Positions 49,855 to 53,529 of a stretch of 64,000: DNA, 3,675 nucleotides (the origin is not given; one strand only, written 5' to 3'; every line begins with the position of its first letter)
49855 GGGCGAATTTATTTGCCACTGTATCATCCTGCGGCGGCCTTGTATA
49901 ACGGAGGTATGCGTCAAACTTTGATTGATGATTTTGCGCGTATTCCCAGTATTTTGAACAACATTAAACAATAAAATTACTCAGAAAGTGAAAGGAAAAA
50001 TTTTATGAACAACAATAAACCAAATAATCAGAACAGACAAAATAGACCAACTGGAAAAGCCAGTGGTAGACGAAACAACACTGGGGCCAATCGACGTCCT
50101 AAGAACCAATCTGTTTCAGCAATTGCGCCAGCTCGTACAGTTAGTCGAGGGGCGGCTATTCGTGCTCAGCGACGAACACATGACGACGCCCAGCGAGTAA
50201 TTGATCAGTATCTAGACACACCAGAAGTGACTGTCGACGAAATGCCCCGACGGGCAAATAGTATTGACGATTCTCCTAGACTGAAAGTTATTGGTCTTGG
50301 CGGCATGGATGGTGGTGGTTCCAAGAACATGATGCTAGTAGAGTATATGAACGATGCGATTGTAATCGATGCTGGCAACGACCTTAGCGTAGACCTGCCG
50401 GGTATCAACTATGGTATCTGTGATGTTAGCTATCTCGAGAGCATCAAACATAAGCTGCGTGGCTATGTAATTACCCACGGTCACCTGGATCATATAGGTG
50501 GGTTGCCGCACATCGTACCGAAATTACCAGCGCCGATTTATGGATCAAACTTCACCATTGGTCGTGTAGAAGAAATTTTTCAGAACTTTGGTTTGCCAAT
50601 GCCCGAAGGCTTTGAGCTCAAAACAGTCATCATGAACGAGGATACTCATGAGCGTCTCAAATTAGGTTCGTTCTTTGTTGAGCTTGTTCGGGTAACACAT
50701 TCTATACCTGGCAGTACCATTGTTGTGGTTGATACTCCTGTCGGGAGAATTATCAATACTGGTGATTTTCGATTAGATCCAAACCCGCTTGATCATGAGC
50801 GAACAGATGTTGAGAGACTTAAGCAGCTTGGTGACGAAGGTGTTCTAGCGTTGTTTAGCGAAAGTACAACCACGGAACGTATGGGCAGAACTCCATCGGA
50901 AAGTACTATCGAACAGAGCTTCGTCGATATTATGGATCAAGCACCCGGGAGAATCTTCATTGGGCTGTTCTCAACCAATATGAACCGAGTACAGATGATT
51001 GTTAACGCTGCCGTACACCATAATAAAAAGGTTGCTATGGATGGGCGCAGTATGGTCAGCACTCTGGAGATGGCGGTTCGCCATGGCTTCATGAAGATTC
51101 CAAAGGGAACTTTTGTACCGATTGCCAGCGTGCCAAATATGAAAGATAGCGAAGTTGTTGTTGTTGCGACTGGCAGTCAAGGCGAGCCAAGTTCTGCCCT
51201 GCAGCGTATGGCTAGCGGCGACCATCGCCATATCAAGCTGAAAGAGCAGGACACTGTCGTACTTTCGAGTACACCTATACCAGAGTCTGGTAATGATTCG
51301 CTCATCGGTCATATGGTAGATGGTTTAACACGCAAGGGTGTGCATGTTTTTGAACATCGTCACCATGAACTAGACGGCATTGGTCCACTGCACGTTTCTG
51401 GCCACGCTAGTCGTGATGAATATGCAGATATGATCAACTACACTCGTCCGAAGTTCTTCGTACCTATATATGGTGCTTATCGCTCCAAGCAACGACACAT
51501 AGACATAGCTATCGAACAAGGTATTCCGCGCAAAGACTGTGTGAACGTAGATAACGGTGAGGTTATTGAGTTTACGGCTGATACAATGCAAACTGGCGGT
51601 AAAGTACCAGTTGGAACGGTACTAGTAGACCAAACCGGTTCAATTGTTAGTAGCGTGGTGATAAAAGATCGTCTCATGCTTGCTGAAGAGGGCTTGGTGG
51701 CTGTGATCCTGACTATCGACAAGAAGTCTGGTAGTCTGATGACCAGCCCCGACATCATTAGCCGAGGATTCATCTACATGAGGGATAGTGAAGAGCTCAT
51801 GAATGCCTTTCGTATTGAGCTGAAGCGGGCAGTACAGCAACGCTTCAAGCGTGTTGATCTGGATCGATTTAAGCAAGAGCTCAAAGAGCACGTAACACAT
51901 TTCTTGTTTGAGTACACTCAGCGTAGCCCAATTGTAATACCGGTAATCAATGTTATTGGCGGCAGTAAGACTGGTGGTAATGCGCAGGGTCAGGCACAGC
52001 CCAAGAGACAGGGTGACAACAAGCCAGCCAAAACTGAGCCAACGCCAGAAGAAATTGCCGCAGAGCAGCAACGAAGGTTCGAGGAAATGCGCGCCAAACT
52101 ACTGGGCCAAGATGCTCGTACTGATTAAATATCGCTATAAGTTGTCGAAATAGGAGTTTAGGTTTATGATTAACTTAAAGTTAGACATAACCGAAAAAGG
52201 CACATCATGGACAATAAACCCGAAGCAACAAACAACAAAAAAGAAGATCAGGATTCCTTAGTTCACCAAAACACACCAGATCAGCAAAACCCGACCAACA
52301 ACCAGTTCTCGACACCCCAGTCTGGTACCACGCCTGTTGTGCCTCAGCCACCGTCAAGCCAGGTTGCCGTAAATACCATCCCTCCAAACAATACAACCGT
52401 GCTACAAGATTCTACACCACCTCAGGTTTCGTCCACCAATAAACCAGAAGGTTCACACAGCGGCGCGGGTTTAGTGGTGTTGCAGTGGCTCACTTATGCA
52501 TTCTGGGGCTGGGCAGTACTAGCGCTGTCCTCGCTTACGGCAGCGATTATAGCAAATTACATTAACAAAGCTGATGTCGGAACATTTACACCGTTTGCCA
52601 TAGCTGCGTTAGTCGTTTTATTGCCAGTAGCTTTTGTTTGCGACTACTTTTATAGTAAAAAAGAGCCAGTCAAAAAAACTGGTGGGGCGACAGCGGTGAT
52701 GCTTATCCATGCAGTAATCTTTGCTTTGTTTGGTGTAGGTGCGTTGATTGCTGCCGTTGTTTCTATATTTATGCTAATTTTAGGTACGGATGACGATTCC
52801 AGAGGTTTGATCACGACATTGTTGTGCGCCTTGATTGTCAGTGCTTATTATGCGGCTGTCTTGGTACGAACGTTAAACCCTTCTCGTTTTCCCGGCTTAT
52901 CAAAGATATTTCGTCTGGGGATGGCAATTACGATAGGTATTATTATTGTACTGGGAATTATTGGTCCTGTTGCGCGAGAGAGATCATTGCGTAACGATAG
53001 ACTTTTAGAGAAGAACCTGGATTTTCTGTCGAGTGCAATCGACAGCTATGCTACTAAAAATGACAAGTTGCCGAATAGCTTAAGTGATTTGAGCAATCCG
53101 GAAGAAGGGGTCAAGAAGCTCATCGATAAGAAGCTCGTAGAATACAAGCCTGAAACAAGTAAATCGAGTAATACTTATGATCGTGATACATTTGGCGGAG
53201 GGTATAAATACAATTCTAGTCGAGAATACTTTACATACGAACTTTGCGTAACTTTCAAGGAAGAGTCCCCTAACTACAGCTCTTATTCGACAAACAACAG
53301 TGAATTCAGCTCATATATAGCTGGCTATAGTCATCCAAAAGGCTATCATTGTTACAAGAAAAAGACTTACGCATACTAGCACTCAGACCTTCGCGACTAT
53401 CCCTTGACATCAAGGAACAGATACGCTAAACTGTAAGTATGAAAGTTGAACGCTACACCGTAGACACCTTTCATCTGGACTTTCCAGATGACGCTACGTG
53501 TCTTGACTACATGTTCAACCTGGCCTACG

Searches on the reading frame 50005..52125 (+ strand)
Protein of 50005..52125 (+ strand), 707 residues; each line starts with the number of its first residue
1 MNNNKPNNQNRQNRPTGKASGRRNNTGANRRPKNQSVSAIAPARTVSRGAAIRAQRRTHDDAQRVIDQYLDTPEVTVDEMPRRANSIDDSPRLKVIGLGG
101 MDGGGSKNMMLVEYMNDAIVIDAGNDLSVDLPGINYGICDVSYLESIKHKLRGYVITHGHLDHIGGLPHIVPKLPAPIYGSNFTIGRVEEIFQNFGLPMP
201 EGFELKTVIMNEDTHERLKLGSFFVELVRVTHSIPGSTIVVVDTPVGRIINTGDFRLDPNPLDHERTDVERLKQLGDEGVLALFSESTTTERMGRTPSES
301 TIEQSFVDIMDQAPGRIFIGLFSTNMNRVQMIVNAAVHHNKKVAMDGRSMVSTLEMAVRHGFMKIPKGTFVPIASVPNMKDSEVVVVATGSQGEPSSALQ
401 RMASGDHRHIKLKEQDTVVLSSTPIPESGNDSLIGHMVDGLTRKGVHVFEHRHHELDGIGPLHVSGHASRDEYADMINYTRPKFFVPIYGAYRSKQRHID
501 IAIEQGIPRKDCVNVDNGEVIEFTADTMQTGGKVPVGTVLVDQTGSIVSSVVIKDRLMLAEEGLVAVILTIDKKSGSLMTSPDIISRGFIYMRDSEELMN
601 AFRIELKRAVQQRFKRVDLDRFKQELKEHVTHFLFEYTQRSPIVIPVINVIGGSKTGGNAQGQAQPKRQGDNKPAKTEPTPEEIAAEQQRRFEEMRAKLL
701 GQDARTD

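Call 17: find_related_loci(query=window:50005-52125:+, collection=genome_contigs, flank=10000)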
Query window:50005-52125:+ (707 aa) in genome_contigs; peptide patterns used: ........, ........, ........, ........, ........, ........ (x = any residue, [..] = any of these).
268 stretches matched a pattern; 217 encode a relative of the query (tblastn E <= 1e-3); the best 80 are kept; 80 distinct loci.
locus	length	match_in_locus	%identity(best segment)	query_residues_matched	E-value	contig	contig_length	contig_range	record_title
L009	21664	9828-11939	91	1-707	0e+0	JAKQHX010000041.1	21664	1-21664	MAG: bacterium isolate USDE_metabat.59 k141_1703082, whole genome shotgun sequence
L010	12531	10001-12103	87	11-707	0e+0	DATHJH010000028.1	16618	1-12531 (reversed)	MAG TPA_asm: Candidatus Limnocylindria bacterium isolate SMAG_U12547 k141_43700, whole genome shotgun sequence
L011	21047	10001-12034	88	23-707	0e+0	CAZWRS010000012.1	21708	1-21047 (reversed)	MAG TPA_asm: uncultured Candidatus Saccharibacteria bacterium isolate SRP144015_co1_75 genome assembly, contig: NODE_121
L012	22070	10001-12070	86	24-707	0e+0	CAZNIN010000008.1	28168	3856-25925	MAG TPA_asm: uncultured Candidatus Saccharibacteria bacterium isolate SRP144015_co1_53 genome assembly, contig: NODE_858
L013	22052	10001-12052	81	22-707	0e+0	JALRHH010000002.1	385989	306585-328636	MAG: Candidatus Saccharimonadia bacterium isolate MYJ.17 NODE_2_length_385989_cov_20.082449, whole genome shotgun sequen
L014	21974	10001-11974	80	44-707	0e+0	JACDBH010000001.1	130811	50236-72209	MAG: Candidatus Saccharibacteria bacterium isolate MGR_bin277 SD2897-2912_k127_6020619, whole genome shotgun sequence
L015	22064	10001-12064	78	1-707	0e+0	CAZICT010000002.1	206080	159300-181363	MAG TPA_asm: uncultured Candidatus Saccharibacteria bacterium isolate SRP144015_co1_49 genome assembly, contig: NODE_25_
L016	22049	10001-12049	79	30-707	0e+0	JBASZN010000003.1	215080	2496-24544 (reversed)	MAG: Candidatus Saccharimonadales bacterium isolate MFD10499_ilm_asm_bin49 k127_68225, whole genome shotgun sequence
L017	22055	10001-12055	79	18-707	0e+0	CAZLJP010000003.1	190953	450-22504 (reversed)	MAG TPA_asm: uncultured Candidatus Saccharibacteria bacterium isolate SRP193066_co1_131 genome assembly, contig: NODE_10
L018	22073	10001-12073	77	2-707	0e+0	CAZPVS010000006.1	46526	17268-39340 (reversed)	MAG TPA_asm: uncultured Candidatus Saccharibacteria bacterium isolate SRP329715_co1_113 genome assembly, contig: NODE_94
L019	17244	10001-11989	78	45-707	0e+0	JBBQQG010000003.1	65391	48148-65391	MAG: Candidatus Saccharimonadales bacterium isolate Co_metawrap_1565 Cmw_1565_k141_20387441_length_65391_cov_10.9519, wh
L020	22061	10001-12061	76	4-703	0e+0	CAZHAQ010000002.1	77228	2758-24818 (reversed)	MAG TPA_asm: uncultured Candidatus Saccharibacteria bacterium isolate SRP268622_co1_526 genome assembly, contig: NODE_50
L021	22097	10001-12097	81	4-707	0e+0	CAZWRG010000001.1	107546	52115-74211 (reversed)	MAG TPA_asm: uncultured Candidatus Saccharibacteria bacterium isolate SRP144015_co1_33 genome assembly, contig: NODE_95_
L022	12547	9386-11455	76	3-703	0e+0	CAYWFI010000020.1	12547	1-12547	MAG TPA_asm: uncultured Candidatus Saccharibacteria bacterium isolate SRP344714_co2_289 genome assembly, contig: NODE_13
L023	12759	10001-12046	79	25-707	0e+0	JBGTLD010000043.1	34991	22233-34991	MAG: Candidatus Saccharimonadales bacterium isolate JTS-RE329 k141_2477390, whole genome shotgun sequence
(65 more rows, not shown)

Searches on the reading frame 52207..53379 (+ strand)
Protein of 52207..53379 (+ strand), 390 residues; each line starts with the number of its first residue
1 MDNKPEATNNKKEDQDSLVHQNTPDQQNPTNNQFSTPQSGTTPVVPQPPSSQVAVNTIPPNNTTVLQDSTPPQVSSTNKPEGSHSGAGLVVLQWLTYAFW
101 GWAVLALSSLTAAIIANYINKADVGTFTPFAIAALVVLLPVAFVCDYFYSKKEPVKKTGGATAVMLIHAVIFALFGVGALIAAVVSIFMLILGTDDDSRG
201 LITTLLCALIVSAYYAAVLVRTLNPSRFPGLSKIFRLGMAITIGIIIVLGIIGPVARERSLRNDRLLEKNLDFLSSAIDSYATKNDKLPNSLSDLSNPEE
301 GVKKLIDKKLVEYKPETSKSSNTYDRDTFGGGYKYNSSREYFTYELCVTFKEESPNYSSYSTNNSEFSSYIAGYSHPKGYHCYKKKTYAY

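Call 3: search_protein_families(library=pfam, proteins=[window:52207-53379:+], max_evalue=0.1)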
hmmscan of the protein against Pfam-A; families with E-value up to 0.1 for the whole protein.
window:52207-53379:+ (390 aa): 2 families
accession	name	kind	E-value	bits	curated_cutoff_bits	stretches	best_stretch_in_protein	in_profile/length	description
PF19529.4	DUF6057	-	0.00064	19.2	29.8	1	89-233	81-219/569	Family of unknown function (DUF6057)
PF07332.16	Phage_holin_3_6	-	0.0013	19.2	28.4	1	156-219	30-83/116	Putative Actinobacterial Holin-X, holin superfamily III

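Call 4: search_protein_families(library=ncbifam, proteins=[window:52207-53379:+], max_evalue=0.1)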
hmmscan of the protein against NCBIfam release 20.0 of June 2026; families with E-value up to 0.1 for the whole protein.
window:52207-53379:+ (390 aa): 1 family
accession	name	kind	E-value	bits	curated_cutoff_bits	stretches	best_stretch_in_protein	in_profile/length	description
TIGR01597.1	PYST-B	paralog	0.019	14.5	175.5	1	268-311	78-120/256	Plasmodium yoelii subtelomeric family PYST-B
